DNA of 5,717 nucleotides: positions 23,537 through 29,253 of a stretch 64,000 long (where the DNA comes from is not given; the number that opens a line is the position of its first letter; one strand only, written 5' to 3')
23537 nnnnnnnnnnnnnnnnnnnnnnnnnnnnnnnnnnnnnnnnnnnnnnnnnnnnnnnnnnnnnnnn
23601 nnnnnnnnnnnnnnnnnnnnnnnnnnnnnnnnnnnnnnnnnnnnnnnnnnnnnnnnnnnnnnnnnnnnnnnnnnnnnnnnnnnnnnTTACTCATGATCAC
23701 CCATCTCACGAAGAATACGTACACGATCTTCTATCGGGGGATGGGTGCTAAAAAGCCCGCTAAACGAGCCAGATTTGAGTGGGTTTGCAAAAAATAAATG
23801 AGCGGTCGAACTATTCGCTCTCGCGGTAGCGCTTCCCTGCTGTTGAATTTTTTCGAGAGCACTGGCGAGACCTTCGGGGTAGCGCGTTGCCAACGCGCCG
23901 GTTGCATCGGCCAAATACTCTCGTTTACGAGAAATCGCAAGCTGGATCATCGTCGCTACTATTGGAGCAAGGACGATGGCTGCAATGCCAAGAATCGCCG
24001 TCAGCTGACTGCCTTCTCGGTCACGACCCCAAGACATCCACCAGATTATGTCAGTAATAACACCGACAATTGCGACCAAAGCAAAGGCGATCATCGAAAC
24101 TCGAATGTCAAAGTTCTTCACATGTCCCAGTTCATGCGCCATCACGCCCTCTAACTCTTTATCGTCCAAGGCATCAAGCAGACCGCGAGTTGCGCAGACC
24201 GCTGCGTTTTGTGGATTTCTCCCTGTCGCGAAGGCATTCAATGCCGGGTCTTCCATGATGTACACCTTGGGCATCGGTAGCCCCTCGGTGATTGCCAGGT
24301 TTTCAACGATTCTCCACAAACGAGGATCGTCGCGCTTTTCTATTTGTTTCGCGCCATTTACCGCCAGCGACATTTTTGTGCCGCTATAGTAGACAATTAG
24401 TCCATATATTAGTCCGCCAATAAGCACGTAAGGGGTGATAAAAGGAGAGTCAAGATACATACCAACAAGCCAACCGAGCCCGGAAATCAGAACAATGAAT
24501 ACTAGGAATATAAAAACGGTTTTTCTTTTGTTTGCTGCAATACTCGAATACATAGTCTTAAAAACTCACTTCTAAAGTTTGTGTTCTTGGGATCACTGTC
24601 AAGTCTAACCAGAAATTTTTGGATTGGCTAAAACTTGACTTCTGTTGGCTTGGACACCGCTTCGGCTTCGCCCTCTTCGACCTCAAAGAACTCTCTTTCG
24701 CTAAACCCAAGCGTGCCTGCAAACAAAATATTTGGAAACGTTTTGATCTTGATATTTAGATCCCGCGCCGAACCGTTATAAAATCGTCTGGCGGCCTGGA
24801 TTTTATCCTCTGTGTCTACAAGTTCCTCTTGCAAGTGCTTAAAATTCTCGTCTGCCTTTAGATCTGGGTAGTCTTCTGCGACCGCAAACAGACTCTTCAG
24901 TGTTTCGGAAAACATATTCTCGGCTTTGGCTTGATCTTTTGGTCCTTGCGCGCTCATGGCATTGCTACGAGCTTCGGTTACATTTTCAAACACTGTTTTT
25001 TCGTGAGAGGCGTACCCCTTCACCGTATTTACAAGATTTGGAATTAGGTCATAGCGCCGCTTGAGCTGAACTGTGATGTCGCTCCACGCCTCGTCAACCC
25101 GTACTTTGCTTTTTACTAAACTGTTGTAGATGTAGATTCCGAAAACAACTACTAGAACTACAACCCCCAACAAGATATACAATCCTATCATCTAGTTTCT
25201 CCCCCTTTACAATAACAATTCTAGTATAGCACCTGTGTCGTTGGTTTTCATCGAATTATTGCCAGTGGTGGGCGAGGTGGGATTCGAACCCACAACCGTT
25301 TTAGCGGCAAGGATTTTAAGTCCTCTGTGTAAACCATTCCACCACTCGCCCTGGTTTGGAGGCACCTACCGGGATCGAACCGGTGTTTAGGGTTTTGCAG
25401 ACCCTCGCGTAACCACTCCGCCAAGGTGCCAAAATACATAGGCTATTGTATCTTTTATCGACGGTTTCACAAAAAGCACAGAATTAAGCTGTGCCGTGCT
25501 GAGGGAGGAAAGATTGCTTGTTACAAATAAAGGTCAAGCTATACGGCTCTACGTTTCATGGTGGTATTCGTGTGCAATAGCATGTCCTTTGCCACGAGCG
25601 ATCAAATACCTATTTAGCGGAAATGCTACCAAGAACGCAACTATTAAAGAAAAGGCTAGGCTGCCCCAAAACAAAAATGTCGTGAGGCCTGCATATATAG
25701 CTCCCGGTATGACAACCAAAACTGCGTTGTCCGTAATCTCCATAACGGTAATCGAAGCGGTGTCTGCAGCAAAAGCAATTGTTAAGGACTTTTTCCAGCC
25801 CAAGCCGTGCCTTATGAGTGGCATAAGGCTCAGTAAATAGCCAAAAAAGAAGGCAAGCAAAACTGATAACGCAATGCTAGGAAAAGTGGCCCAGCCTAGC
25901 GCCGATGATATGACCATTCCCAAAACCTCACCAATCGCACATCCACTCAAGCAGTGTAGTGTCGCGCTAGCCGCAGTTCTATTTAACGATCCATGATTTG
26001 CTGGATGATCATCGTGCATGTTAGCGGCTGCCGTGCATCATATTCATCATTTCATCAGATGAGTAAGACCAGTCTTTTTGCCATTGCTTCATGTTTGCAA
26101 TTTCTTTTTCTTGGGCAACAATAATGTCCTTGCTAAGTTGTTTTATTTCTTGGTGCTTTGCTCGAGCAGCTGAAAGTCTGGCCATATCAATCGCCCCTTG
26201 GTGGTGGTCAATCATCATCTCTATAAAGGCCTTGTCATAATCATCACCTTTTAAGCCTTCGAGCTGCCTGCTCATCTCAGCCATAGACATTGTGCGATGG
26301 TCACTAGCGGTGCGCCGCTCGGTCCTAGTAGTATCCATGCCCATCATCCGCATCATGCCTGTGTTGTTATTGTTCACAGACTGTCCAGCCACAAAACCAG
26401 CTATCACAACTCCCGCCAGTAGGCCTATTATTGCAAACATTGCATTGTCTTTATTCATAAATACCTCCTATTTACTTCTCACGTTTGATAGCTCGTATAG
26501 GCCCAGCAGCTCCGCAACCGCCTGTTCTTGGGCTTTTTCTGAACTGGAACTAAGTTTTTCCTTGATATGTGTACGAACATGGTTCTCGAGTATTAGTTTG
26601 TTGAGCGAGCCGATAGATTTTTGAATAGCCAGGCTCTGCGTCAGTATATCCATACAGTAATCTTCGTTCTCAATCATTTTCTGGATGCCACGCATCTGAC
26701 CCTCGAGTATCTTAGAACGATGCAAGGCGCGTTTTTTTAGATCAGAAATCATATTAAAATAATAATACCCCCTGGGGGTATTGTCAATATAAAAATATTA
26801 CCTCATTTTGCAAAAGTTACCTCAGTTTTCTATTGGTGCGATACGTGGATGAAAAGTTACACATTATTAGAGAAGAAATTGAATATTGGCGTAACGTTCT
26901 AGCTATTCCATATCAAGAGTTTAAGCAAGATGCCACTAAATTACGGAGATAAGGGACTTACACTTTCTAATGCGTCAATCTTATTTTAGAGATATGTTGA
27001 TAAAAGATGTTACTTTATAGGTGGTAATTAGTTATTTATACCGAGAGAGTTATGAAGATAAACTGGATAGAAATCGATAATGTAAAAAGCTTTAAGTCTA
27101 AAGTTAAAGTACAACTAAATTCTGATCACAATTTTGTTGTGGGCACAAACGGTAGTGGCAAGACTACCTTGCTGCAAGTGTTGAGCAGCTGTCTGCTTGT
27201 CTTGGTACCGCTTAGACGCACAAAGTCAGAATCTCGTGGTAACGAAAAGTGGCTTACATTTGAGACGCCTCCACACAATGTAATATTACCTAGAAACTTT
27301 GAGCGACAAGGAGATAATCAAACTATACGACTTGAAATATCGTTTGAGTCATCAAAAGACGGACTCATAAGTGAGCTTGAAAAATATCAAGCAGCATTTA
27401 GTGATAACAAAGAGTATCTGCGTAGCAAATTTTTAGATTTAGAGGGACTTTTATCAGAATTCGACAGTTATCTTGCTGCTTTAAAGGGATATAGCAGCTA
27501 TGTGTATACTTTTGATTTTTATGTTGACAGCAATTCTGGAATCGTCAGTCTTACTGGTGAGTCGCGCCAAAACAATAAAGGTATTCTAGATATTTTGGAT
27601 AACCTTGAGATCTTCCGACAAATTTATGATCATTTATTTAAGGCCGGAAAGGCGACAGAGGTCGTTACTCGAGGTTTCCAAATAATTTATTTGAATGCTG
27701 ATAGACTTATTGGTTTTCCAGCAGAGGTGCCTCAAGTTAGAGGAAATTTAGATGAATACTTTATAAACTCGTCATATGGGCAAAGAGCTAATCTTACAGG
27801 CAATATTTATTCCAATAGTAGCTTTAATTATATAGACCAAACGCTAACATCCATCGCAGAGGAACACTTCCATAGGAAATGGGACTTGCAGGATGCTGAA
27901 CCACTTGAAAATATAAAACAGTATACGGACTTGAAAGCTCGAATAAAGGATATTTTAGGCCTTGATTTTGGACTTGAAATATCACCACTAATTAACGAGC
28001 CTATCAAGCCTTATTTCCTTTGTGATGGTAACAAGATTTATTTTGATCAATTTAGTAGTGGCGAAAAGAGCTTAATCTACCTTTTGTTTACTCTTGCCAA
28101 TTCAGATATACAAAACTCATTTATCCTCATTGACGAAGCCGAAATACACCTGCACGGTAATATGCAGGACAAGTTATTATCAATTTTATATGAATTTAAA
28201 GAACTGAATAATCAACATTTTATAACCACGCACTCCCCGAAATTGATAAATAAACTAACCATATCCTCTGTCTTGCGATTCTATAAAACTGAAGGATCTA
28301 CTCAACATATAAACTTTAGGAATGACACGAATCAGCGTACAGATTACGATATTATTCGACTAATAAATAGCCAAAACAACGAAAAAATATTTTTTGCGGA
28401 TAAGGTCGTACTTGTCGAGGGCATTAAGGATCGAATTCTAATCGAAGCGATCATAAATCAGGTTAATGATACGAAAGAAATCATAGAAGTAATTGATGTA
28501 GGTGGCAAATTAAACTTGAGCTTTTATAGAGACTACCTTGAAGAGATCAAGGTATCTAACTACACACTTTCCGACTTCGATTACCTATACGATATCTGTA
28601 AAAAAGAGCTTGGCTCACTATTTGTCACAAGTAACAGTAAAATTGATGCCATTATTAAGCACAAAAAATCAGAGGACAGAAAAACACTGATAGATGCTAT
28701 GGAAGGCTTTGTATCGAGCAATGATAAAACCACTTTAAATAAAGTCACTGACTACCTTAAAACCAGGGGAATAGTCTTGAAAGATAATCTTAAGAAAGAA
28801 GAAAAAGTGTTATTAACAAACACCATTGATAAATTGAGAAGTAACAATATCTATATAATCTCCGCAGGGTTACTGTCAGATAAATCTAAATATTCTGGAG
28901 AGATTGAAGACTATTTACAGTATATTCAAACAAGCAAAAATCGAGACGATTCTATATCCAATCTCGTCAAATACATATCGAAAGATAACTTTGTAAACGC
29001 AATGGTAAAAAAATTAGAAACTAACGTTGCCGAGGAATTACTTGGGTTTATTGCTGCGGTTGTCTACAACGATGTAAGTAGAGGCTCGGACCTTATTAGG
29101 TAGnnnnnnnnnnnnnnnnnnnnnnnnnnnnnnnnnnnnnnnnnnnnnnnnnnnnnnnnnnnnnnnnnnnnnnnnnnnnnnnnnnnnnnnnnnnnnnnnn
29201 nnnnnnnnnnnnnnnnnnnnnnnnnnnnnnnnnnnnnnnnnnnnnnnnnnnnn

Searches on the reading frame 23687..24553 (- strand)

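Call 74: search_protein_families(library=pfam, proteins=[window:23687-24553:-], max_evalue=0.00001)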
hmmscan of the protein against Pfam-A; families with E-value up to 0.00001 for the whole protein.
window:23687-24553:- (288 aa): 1 family
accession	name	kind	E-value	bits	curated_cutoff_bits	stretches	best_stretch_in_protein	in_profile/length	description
PF01435.24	Peptidase_M48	-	5.4e-35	121.3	20.3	1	75-284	3-185/186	Peptidase family M48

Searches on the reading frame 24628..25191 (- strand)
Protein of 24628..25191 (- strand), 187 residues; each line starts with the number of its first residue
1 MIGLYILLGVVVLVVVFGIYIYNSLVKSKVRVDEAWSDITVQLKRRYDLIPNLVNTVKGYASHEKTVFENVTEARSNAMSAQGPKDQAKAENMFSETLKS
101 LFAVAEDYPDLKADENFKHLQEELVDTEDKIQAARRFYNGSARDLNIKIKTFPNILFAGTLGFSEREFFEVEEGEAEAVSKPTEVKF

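Call 37: search_protein_families(library=pfam, proteins=[window:24628-25191:-], max_evalue=0.001)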
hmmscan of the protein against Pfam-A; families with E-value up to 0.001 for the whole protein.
window:24628-25191:- (187 aa): 1 family
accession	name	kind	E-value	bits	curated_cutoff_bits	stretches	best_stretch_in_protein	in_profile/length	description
PF04011.17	LemA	-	6e-59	198.6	26.2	1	35-179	1-145/149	LemA family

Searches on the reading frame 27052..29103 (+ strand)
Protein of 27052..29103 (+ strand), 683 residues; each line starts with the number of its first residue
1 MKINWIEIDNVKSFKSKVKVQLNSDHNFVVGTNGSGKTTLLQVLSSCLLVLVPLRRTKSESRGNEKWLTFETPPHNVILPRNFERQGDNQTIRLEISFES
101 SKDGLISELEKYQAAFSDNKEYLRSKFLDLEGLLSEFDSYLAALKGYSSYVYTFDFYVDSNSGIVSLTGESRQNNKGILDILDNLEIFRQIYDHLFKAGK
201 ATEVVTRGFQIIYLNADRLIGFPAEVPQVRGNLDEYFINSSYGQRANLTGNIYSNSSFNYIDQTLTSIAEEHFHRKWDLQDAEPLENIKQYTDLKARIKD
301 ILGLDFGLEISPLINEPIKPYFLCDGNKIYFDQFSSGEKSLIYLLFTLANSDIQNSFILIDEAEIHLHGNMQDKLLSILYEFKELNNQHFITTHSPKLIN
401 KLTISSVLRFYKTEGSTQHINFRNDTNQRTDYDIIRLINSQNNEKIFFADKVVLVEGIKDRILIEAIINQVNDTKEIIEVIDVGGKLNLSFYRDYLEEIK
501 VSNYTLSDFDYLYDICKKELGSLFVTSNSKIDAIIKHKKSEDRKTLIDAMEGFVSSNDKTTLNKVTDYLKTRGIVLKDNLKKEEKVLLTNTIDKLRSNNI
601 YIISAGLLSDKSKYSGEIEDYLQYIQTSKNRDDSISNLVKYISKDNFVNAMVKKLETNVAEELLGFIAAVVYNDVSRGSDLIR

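Call 37: search_protein_families(library=pfam, proteins=[window:27052-29103:+], max_evalue=0.001)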
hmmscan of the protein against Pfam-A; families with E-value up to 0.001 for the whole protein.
window:27052-29103:+ (683 aa): 7 families
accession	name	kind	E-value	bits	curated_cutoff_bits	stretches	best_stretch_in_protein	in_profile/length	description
PF13175.12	AAA_15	-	2.9e-23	83.6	32.1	1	1-399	1-374/374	AAA ATPase domain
PF13304.12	AAA_21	-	1.8e-19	71.4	27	2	175-400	55-304/304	AAA domain, putative AbiEii toxin, Type IV TA system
PF02463.25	SMC_N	-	8.3e-17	61.8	40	1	3-414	2-215/220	RecF/RecN/SMC N terminal domain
PF20469.4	OLD-like_TOPRIM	-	4e-13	50.1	23.2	1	447-510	1-67/67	Overcoming lysogenization defect protein-like, TOPRIM domain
PF13476.12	AAA_23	-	5.5e-09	37.4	27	1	6-197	2-168/201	AAA domain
PF13555.12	AAA_29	-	0.00011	22.4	27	0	7-46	5-44/61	P-loop containing region of AAA domain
PF00005.33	ABC_tran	-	0.00094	20.2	25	0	28-46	15-33/137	ABC transporter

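Call 112: search_protein_families(library=padloc, proteins=[window:27052-29103:+], max_evalue=0.00001)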
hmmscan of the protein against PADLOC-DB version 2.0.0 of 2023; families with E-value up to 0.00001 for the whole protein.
window:27052-29103:+ (683 aa): 103 families (the best 25 are shown)
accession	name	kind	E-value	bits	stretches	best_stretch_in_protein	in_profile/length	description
PDLC02358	Old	-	2.5e-28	97.2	1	350-639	280-565/578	Old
PDLC02981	AriAB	-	1.7e-27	94.4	2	326-512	302-497/694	-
PDLC02979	AriA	-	1.5e-26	92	1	1-399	1-373/373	-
PDLC00069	GajA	-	6.2e-22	75.8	2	356-493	336-481/687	AAA ATPase domain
PDLC00271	PtuA1|PtuA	-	7.1e-22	76.5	2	325-427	238-351/421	AAA ATPase domain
PDLC00070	GajA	-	2.4e-21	74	1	323-657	252-577/596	AAA ATPase domain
PDLC00092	GajA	-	6.8e-21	72.4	1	354-475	311-431/604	AAA ATPase domain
PDLC00305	PtuA1|PtuA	-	8.6e-21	72.7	2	327-414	205-304/392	AAA ATPase domain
PDLC00102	GajA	-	1.8e-20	70.9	2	326-567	259-488/532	AAA ATPase domain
PDLC00063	GajA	-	2.7e-20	70.5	1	346-549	327-569/679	AAA ATPase domain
PDLC00065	GajA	-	3.2e-20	70.5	1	256-646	229-606/670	AAA ATPase domain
PDLC02915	ATPase-Toprim_I-B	-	3.8e-20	70.2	2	340-642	241-542/623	-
PDLC00098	GajA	-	6.8e-20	69.3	2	327-576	261-499/534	AAA ATPase domain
PDLC00289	PtuA1|PtuA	-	1.1e-19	68.8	1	197-416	99-309/404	AAA ATPase domain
PDLC00091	GajA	-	1.5e-19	68.3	2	347-477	282-419/627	AAA ATPase domain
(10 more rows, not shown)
